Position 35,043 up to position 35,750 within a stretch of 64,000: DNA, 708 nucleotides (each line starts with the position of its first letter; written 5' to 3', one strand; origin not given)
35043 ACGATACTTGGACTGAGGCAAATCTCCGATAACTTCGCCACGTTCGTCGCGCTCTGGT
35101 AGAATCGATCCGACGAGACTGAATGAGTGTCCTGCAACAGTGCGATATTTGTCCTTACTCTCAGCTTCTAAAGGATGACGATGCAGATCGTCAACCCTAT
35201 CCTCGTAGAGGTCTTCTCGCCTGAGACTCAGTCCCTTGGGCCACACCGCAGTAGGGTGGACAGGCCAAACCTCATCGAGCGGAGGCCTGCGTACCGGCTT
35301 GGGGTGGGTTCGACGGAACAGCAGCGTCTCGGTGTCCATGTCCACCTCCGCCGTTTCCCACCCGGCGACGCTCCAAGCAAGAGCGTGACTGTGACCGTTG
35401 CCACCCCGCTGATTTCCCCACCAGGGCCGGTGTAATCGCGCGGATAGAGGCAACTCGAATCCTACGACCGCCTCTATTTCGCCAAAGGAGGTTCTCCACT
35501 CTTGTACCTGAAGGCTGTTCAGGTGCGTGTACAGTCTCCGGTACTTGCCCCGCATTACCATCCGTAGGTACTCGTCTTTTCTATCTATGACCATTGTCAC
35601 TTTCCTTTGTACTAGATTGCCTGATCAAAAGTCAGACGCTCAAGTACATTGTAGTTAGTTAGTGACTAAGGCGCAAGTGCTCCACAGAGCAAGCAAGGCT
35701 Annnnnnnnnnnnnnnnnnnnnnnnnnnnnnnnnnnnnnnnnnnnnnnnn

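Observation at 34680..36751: Low-GC two-gene cassette pairing a NucS/DUF91-like PD-(D/E)xK nuclease with a GIY-YIG-domain protein: candidate undescribed defence or addiction system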

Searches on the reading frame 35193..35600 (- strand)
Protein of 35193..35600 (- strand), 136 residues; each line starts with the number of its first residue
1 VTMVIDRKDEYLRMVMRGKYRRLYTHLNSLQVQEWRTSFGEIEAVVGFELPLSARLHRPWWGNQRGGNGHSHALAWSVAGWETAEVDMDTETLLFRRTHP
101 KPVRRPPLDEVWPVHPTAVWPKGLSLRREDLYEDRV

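Call 25: find_homologous_proteins(query=window:35193-35600:-, max_evalue=0.001)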
Query seq(136 aa) (136 aa): 573 proteins with E <= 0.001 among 577 candidates; the best 120 are listed.
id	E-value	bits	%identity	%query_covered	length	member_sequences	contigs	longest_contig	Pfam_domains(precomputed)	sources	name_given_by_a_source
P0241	6.4e-82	291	91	99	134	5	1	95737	PF24698.2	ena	-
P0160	5.3e-80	284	68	94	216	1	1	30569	PF24698.2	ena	-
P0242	3.0e-73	262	82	99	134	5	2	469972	PF24698.2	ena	-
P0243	9.8e-73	261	83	99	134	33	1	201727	PF24698.2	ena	-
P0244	3.0e-72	259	82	99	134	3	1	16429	PF24698.2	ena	-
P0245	1.2e-71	257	83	99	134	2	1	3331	PF24698.2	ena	-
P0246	1.4e-71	257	81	99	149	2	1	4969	PF24698.2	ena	-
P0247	2.5e-71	256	82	99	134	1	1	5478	PF24698.2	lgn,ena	-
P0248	2.6e-71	256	81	99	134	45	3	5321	PF24698.2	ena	-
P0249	3.9e-71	256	81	99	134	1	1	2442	PF24698.2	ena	-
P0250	4.6e-71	255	82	99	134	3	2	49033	PF24698.2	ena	-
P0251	5.2e-71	255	80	99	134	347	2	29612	PF24698.2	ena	-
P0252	5.3e-71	255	81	99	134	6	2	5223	PF24698.2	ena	-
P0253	5.4e-71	255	82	99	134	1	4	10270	PF24698.2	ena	-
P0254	9.1e-71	254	81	99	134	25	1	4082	PF24698.2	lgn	-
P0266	2.6e-70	253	81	99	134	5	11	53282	PF24698.2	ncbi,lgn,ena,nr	ncbi:MAG: hypothetical protein F4Y83_02690 [Acidimicrobiia bacterium]|nr:hypothetical protein [Acidi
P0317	3.1e-66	240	78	98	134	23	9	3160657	PF24698.2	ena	-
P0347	3.0e-63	230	72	98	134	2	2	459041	PF24698.2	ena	-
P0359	1.3e-61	225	71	99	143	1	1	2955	PF24698.2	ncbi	-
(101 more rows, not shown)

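Call 28: find_encoding_contigs(protein=P0266, flank=3500, max_places=10)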
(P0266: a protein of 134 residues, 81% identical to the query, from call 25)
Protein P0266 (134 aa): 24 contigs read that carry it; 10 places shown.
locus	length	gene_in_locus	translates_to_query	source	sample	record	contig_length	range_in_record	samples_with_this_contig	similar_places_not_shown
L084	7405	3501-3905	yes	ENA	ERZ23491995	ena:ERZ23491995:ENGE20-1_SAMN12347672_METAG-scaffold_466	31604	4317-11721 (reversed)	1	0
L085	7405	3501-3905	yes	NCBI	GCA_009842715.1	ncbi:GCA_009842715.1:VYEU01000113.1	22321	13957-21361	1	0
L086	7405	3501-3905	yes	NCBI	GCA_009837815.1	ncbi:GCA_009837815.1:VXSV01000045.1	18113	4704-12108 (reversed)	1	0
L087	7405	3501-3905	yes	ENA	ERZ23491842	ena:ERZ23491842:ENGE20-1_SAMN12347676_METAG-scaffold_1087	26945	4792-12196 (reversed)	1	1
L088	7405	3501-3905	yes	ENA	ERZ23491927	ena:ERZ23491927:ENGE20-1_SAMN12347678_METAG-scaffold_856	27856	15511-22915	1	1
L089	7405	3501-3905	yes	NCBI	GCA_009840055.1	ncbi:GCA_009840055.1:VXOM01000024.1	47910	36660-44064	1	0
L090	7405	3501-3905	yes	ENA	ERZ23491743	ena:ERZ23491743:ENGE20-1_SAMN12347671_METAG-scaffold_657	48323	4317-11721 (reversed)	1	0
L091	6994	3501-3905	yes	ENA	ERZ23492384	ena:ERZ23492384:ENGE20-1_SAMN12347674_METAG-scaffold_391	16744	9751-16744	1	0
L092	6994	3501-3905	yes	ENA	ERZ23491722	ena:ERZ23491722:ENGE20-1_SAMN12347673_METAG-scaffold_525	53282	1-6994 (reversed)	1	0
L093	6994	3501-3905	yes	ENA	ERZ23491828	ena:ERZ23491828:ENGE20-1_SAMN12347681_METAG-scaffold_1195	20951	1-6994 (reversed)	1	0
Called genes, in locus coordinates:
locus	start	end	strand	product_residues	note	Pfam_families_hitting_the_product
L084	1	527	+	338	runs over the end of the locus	PF02733:Dak1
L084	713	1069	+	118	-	PF05154:TM2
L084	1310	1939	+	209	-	PF02734:Dak2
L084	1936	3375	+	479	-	-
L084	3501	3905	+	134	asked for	PF24698:DUF7662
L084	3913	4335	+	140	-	PF01850:PIN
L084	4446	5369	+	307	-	PF01791:DeoC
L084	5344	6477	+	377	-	PF07632:Sde182_NH-like (weak), PF01156:IU_nuc_hydro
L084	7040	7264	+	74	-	-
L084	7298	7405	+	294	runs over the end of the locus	PF00528:BPD_transp_1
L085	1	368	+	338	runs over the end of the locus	PF02733:Dak1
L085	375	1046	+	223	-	PF02734:Dak2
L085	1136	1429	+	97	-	-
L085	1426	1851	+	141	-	PF01850:PIN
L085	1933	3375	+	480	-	-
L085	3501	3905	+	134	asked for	PF24698:DUF7662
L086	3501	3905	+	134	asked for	PF24698:DUF7662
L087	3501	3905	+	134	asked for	PF24698:DUF7662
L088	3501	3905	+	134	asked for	PF24698:DUF7662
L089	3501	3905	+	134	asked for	PF24698:DUF7662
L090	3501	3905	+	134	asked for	PF24698:DUF7662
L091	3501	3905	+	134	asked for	PF24698:DUF7662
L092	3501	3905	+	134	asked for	PF24698:DUF7662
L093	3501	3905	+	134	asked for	PF24698:DUF7662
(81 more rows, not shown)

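Call 29: find_encoding_contigs(protein=P0317, flank=3500, max_places=10)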
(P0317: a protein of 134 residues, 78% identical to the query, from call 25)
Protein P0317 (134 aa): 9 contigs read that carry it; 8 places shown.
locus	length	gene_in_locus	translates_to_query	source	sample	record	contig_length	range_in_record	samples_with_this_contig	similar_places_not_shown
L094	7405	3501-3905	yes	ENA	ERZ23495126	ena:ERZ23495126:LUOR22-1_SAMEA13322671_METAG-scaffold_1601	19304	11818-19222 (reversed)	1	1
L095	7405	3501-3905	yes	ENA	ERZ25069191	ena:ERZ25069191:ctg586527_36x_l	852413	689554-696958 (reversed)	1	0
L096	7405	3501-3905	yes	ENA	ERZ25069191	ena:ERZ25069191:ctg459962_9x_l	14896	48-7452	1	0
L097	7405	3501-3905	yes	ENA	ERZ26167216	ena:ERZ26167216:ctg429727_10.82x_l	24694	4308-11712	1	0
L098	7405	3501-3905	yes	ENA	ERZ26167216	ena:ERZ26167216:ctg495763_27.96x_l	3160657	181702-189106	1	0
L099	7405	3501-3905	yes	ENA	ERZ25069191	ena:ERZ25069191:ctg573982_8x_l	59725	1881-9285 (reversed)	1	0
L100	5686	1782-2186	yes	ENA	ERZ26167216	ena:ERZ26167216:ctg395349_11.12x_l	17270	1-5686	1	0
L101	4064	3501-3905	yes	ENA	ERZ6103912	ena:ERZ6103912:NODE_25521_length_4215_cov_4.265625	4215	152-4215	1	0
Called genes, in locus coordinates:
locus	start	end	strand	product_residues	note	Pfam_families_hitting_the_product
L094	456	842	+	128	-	PF15919:HicB_lk_antitox, PF15970:HicB-like_2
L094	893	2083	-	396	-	PF00296:Bac_luciferase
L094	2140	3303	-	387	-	PF00296:Bac_luciferase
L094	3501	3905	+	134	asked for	PF24698:DUF7662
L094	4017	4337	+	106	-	-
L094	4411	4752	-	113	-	PF07883:Cupin_2 (weak)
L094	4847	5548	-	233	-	PF00005:ABC_tran, PF13304:AAA_21 (faint)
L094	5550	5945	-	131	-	PF05942:PaREP1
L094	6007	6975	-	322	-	PF00005:ABC_tran, PF02463:SMC_N (faint), PF13304:AAA_21 (faint)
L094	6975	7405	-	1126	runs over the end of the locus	PF02687:FtsX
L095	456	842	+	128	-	PF15919:HicB_lk_antitox, PF15970:HicB-like_2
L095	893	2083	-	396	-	PF00296:Bac_luciferase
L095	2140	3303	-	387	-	PF00296:Bac_luciferase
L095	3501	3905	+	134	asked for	PF24698:DUF7662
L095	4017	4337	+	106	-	-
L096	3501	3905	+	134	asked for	PF24698:DUF7662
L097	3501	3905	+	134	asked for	PF24698:DUF7662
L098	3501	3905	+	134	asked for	PF24698:DUF7662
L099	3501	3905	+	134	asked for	PF24698:DUF7662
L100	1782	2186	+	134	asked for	PF24698:DUF7662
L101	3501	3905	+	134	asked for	PF24698:DUF7662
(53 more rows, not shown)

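Call 71: search_protein_families(library=padloc, proteins=[P0241], max_evalue=1)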
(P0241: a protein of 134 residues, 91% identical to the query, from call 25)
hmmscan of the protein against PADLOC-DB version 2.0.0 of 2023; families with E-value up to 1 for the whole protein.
P0241 (134 aa): 0 families

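Call 77: find_encoding_contigs(protein=P0359, flank=2500, max_places=4)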
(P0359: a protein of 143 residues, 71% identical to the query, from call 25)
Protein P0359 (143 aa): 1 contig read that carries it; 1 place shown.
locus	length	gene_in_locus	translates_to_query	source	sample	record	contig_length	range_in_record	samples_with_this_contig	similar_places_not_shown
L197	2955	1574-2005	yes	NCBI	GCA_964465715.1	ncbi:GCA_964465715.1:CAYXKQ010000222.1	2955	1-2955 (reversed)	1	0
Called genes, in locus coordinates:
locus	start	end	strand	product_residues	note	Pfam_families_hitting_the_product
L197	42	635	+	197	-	PF01923:Cob_adeno_trans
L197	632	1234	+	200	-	PF01066:CDP-OH_P_transf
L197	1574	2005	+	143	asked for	PF24698:DUF7662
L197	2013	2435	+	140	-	PF01850:PIN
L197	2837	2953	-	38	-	?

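Call 78: find_encoding_contigs(protein=P0347, flank=2500, max_places=4)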
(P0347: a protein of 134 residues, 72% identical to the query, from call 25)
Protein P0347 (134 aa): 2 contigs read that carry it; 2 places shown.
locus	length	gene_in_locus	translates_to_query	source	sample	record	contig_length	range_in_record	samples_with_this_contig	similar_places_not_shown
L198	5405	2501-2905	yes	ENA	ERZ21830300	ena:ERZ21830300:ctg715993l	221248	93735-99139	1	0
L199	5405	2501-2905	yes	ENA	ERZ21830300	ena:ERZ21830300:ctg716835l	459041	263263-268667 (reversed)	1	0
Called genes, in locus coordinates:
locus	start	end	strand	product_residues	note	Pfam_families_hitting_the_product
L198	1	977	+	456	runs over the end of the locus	PF00982:Glyco_transf_20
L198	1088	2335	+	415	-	PF02812:ELFV_dehydrog_N, PF00208:ELFV_dehydrog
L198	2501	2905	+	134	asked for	PF24698:DUF7662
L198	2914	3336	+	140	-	PF01850:PIN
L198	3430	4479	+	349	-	PF00296:Bac_luciferase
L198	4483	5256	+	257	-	PF03309:Pan_kinase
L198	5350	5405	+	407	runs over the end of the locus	PF02441:Flavoprotein, PF04127:DFP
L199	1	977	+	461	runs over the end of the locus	PF00982:Glyco_transf_20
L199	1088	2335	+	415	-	PF02812:ELFV_dehydrog_N, PF00208:ELFV_dehydrog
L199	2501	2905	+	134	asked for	PF24698:DUF7662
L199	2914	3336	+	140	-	PF01850:PIN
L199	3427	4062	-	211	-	-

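Call 87: find_related_loci(query=P0241, collection=viral_contigs, flank=4000)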
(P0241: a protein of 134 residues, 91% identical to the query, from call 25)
Query P0241 (134 aa) in viral_contigs; peptide patterns used: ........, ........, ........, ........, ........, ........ (x = any residue, [..] = any of these).
1 stretches matched a pattern, but none encodes a relative of the query by tblastn (E <= 1e-3).
